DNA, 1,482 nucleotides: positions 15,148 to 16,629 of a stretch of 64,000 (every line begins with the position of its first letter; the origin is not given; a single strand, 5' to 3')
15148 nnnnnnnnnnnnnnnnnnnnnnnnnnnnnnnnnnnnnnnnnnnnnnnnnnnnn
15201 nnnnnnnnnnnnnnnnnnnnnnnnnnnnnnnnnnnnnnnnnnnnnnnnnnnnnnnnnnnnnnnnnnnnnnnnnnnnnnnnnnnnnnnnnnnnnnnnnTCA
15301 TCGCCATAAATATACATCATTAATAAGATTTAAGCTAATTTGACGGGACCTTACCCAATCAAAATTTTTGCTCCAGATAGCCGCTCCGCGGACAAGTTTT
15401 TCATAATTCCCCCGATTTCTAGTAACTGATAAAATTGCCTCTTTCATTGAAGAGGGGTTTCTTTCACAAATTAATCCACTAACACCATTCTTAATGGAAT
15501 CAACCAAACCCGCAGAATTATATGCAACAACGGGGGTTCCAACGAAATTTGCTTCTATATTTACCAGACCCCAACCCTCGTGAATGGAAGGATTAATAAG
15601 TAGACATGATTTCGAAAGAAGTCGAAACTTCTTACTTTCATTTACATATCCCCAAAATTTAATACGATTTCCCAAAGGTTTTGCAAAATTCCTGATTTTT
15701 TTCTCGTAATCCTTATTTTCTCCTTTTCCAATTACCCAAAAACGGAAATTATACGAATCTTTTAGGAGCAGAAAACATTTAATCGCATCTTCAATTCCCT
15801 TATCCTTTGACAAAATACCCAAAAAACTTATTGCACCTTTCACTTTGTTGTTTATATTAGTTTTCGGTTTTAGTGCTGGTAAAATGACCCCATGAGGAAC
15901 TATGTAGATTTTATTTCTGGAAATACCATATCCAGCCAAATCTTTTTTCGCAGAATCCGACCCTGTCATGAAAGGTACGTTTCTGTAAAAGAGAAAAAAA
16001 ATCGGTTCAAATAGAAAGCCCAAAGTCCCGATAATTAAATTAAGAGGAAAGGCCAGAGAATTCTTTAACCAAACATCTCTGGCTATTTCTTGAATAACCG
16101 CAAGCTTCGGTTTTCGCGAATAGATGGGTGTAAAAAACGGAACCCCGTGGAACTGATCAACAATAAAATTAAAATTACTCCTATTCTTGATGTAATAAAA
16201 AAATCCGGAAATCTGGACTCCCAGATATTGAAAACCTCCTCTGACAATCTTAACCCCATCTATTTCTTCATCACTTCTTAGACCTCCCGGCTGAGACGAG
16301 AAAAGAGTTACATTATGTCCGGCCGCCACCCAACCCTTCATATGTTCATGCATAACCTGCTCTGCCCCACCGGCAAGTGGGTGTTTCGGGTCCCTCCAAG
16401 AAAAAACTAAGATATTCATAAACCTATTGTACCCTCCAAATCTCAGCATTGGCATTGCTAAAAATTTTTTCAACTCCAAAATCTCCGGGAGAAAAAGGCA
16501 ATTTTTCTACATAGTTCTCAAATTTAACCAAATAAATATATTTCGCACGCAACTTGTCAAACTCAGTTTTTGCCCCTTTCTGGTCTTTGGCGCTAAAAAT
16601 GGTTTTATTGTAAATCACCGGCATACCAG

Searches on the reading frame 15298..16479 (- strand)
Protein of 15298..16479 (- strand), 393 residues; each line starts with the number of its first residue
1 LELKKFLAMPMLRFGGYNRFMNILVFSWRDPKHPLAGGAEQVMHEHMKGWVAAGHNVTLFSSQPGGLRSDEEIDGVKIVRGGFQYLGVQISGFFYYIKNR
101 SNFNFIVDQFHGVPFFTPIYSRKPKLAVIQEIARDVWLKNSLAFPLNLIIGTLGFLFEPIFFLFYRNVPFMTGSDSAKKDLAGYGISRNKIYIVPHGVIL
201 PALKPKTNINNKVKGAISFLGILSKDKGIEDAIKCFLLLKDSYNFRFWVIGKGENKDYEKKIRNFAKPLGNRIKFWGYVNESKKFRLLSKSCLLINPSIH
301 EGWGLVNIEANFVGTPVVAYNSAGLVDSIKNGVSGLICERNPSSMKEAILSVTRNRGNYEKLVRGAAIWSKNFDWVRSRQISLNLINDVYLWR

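Call 3: search_protein_families(library=pfam, proteins=[window:15298-16479:-], max_evalue=0.01)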
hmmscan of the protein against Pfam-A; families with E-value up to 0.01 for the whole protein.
window:15298-16479:- (393 aa): 5 families
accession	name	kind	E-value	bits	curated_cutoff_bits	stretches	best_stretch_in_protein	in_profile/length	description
PF00534.26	Glycos_transf_1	-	2.7e-26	92.6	26.4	1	214-366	15-169/172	Glycosyl transferases group 1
PF13692.12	Glyco_trans_1_4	-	2.4e-22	80.2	27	1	217-353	4-140/142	Glycosyl transferases group 1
PF20706.3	GT4-conflict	-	1.5e-09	37.8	26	1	227-356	212-340/385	Family 4 Glycosyltransferase in conflict systems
PF13439.12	Glyco_transf_4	-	1.4e-08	35.3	28.5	1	37-80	2-45/170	Glycosyltransferase Family 4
PF13579.12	Glyco_trans_4_4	-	0.0041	17.9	29.7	1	37-80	1-44/158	Glycosyl transferase 4-like domain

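Call 31: search_protein_families(library=ncbifam, proteins=[window:15298-16479:-], max_evalue=0.01)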
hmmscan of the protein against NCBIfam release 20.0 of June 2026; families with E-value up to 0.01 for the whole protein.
window:15298-16479:- (393 aa): 36 families (the best 25 are shown)
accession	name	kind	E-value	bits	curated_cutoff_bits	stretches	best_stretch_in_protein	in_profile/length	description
NF046085.1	XrtY_assoc_Gly1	equivalog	9.8e-19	67.5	400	1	172-364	166-358/387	XrtY-associated glycosyltransferase XYAG1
NF041010.1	glycosy_Agl16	equivalog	7.2e-17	61.3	575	1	173-376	140-338/352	glycosylation protein Agl16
NF038295.1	EPS_HpsP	equivalog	2e-15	56.7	550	1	183-376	171-374/388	hormogonium polysaccharide biosynthesis glycosyltransferase HpsP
TIGR04157.1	glyco_rSAM_CFB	subfamily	1.1e-14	54.3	400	1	184-338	188-348/406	TIGR04157 family glycosyltransferase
TIGR03449.1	mycothiol_MshA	equivalog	8.5e-14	51.3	462.5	1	179-380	178-394/406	D-inositol-3-phosphate glycosyltransferase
TIGR03999.1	thiol_BshA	equivalog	3.3e-13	49.3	273.7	1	225-369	210-352/375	N-acetyl-alpha-D-glucosaminyl L-malate synthase BshA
NF041876.1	EPS_EpsE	equivalog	4.5e-13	49.2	400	1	188-362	185-368/389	exopolysaccharide biosynthesis GT4 family glycosyltransferase EpsE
NF047880.1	glyco_SdgA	exception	3.7e-12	45.6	800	1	171-363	273-464/488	serine-aspartate repeat adhesin O-glycosyltransferase SdgA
NF047684.1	TeichurnBiosyTuaC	equivalog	3.6e-10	39.3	550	1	214-361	219-360/391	teichuronic acid biosynthesis protein TuaC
TIGR02095.1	glgA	subfamily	3.9e-10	39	328.45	1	203-334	282-412/477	glycogen/starch synthase, ADP-glucose type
NF012028.0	PRK15484.1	subfamily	9.6e-10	38.1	618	1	189-348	161-334/380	lipopolysaccharide N-acetylglucosaminyltransferase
NF001901.0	PRK00654.1-5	equivalog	2e-09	36.5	649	1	247-379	348-481/502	glycogen synthase GlgA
NF050056.1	ProtGlycPglH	equivalog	4.7e-09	35.8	600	1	211-389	176-353/354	GalNAc-alpha-(1->4)-GalNAc-alpha-(1->3)-diNAcBac-PP-undecaprenol alpha-1,4-N-acetyl-D-galactosaminyltransferase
TIGR04047.1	MSMEG_0565_glyc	hypoth_equivalog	5.9e-09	35.5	259.85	1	256-384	239-369/373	MSMEG_0565 family glycosyltransferase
TIGR02149.1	glgA_Coryne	subfamily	2.2e-08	33.6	302.4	1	206-342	197-335/391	glycogen synthase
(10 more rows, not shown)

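Call 46: find_related_loci(query=A3, collection=metagenome_contigs, flank=6000)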
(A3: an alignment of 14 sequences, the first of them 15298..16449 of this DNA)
Query A3 (383 aa) in metagenome_contigs; peptide patterns used: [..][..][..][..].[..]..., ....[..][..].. (x = any residue, [..] = any of these).
468 stretches matched a pattern; 333 encode a relative of the query (tblastn E <= 1e-3); the best 80 are kept; 80 distinct loci.
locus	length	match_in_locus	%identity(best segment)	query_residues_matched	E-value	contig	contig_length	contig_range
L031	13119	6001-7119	60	7-379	4e-150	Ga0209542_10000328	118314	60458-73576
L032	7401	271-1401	60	1-379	6e-147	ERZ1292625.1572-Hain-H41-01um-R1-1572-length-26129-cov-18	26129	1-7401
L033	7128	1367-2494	58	9-380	1e-146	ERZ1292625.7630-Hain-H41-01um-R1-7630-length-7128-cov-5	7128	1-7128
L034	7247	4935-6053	57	8-380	9e-146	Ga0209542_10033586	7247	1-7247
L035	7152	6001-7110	58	11-379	6e-145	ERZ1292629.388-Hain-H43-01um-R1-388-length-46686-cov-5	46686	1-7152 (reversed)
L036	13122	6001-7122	57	7-379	1e-144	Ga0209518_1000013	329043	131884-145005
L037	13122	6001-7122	57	7-379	1e-144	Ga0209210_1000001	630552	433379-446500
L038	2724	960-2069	59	11-380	3e-152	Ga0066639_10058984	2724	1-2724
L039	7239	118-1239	57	5-377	8e-144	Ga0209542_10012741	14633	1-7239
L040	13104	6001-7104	58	11-377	2e-143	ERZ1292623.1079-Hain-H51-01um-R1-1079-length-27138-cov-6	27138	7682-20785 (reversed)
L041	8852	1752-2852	58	11-379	8e-143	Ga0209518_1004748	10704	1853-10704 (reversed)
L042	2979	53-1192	58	1-380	1e-149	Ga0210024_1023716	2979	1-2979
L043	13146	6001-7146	58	1-381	1e-142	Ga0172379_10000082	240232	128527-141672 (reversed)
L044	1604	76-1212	59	1-379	1e-154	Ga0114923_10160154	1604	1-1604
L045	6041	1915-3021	58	11-379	2e-142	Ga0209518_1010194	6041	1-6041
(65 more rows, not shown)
